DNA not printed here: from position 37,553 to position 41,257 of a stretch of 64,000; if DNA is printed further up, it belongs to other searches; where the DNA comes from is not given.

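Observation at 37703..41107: Hybrid-two-component-style periplasmic sensor wired to a PP2C phosphatase instead of a histidine kinase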

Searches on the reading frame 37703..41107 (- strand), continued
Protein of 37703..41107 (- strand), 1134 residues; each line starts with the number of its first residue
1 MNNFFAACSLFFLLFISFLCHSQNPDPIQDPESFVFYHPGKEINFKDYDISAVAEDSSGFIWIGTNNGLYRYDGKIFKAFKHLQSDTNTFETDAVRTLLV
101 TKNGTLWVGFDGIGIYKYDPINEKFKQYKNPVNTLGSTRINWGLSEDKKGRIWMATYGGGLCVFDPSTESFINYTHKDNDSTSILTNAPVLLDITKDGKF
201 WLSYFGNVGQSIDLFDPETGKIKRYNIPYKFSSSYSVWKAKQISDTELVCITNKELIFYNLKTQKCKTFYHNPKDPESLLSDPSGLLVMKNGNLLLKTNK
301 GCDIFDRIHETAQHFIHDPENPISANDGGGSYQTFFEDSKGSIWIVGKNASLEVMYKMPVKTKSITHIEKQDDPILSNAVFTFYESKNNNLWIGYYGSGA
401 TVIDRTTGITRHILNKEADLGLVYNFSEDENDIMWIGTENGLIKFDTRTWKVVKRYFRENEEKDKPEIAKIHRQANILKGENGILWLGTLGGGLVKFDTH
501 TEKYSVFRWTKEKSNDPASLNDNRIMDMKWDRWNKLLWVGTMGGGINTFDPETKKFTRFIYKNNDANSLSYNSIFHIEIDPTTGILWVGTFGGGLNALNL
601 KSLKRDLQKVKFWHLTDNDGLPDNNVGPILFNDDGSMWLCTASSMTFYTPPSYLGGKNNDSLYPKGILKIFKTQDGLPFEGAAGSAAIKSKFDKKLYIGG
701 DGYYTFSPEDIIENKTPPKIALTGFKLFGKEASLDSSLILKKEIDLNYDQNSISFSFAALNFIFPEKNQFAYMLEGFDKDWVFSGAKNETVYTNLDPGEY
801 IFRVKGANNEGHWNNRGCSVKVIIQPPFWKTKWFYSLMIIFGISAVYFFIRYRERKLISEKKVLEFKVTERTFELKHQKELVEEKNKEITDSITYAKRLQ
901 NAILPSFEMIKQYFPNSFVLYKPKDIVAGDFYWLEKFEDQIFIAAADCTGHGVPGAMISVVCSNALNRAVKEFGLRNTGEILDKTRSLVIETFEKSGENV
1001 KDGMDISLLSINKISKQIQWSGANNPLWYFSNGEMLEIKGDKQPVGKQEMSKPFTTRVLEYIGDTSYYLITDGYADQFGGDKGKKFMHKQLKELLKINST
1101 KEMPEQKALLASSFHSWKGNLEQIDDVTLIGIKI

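Call 10: search_solved_structures(query=window:37703-41107:-, max_evalue=0.01, show_alignments=3)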
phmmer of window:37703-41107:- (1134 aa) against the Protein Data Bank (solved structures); distinct sequences matched with E-value up to 0.01: 5.
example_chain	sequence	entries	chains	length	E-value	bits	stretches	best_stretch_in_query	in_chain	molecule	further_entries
4a2l_A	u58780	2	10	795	5.4e-67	229.6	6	695-831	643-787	TWO-COMPONENT SYSTEM SENSOR HISTIDINE KINASE/RESPONSE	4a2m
3v9f_A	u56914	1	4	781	2.6e-51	177.6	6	688-831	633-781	Two-component system sensor histidine kinase/response regulator, hybrid (One-component sys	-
6k4e_A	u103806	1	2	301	4.6e-39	137.1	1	863-1132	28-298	Putative serine phosphatase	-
3ott_A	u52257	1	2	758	1.7e-34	121.9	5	741-829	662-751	Two-component system sensor histidine kinase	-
3va6_A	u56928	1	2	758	1.7e-34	121.9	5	741-829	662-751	Two-component system sensor histidine kinase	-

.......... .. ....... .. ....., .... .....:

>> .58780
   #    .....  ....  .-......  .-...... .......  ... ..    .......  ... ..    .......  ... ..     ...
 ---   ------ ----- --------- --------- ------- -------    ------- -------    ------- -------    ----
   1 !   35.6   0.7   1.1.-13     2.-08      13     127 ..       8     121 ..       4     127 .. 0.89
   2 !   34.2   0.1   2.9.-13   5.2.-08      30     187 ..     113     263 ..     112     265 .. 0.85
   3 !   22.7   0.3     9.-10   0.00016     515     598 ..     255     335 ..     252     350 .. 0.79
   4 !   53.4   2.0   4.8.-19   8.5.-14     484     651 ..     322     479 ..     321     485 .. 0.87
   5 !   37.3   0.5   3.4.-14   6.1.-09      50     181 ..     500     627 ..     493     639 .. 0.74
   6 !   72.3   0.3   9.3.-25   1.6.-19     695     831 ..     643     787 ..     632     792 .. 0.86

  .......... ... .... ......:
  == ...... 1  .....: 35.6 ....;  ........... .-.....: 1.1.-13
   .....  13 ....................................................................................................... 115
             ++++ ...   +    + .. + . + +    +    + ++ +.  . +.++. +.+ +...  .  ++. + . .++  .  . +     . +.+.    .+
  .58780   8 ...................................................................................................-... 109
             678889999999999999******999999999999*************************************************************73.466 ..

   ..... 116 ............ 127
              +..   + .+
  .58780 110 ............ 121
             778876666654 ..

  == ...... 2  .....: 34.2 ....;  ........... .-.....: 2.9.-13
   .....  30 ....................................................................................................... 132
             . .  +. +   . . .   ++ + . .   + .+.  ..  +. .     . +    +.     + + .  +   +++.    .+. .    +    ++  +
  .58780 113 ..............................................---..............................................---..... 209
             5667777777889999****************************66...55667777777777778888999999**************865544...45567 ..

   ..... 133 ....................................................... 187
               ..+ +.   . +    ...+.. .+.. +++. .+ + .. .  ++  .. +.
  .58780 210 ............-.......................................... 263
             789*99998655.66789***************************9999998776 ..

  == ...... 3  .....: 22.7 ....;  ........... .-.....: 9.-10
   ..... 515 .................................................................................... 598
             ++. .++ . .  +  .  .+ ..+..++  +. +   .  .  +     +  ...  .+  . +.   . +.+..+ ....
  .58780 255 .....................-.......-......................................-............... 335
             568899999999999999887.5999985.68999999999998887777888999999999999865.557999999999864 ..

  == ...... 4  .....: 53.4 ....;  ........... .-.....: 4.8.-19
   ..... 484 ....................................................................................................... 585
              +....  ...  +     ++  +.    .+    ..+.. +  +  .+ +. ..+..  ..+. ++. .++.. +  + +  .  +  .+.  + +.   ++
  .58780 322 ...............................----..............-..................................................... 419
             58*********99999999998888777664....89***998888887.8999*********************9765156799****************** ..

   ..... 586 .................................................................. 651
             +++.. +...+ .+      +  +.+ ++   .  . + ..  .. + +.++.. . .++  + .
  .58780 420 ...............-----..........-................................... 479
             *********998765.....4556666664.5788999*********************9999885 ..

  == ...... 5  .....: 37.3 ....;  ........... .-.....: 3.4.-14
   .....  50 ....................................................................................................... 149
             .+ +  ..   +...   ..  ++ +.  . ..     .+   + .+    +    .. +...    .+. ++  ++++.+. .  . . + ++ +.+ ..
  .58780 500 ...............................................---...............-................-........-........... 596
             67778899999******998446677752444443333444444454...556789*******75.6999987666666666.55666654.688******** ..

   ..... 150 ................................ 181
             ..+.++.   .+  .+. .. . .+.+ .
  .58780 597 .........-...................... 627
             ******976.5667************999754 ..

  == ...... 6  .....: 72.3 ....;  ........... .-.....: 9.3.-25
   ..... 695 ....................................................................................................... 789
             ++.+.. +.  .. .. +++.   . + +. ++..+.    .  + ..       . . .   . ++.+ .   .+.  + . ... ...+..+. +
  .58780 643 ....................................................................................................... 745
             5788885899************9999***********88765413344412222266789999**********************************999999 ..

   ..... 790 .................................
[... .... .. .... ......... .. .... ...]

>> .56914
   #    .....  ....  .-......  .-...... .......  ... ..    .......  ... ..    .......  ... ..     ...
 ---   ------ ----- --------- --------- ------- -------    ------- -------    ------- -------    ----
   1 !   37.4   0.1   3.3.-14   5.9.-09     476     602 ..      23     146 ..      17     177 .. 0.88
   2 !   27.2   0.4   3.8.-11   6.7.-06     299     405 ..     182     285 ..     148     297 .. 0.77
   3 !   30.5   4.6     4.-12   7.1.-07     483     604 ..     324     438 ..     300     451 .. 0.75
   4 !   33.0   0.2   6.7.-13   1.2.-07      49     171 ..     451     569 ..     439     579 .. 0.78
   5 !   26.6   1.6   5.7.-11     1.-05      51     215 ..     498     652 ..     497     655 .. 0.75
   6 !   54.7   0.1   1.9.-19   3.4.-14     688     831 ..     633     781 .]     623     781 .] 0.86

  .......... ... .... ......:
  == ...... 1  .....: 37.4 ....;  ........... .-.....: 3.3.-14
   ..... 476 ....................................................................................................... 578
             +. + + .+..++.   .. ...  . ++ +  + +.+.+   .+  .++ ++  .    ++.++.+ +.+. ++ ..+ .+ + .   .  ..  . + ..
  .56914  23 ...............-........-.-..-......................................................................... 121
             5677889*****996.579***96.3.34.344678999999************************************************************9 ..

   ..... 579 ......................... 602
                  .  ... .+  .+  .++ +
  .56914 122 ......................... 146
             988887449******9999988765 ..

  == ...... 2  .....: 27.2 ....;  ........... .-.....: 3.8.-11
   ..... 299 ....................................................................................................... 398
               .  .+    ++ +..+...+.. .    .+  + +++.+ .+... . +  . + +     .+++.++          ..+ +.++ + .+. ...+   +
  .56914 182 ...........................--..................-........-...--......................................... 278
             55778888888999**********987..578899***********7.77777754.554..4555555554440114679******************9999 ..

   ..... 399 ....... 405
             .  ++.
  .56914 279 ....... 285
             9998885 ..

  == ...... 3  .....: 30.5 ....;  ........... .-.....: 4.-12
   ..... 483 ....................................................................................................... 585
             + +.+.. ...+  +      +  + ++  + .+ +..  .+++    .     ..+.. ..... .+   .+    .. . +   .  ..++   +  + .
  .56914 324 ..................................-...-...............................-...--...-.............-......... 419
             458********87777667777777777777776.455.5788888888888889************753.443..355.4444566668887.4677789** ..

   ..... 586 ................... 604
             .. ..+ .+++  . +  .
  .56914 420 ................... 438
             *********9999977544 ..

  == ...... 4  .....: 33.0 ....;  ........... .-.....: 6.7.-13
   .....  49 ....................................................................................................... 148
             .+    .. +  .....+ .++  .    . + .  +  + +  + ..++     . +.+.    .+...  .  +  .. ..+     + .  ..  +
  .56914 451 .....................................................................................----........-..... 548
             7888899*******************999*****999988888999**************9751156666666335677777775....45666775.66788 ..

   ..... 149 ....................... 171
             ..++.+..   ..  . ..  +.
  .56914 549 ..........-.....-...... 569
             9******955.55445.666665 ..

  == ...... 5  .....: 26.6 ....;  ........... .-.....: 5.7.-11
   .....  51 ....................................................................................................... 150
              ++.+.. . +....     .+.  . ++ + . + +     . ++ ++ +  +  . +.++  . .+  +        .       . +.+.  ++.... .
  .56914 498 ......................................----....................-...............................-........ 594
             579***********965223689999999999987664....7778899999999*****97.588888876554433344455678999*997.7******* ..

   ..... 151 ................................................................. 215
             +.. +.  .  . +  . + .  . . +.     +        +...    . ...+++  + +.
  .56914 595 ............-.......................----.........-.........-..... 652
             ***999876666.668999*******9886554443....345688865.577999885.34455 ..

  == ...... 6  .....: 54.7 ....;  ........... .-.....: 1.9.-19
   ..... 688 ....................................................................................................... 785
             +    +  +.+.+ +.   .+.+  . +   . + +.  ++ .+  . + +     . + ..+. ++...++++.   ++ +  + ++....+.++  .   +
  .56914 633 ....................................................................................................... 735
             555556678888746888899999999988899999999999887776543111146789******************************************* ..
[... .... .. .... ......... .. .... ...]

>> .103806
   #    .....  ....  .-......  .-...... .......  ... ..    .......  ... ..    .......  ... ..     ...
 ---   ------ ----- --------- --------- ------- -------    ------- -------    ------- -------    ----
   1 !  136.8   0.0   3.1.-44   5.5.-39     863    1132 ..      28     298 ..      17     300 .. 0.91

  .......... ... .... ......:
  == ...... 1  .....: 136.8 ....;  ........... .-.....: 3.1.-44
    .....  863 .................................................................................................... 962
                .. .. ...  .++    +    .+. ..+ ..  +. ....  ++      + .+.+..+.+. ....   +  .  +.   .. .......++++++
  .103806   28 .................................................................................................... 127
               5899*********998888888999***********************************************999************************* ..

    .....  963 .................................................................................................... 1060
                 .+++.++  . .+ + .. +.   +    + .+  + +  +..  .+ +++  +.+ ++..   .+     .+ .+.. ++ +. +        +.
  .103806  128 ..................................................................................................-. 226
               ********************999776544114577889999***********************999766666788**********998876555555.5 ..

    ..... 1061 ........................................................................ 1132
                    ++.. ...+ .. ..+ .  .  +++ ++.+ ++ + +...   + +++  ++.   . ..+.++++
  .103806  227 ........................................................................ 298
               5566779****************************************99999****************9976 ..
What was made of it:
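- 39038..41008 (-): Periplasmic tandem beta-propeller sensor (Reg_prop repeats), about aa 34-690. Multi-stretch sequence matches to the BT4663, BT3049 and BT4673 periplasmic domains (call 10).
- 38636..39022 (-): Y_Y_Y (Ig-like) membrane-proximal domain, about aa 696-824. Aligned to residues 643-787 of 4a2l (call 10).
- On Hybrid two-component system (HTCS) of Bacteroidota: PDB sequence matches to 4a2l, 3v9f and 3ott (call 10).
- On SiaA (NCBIfam NF038263 equivalog) / SiaABCD system: 6k4e at E 4.6e-39 (call 10).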
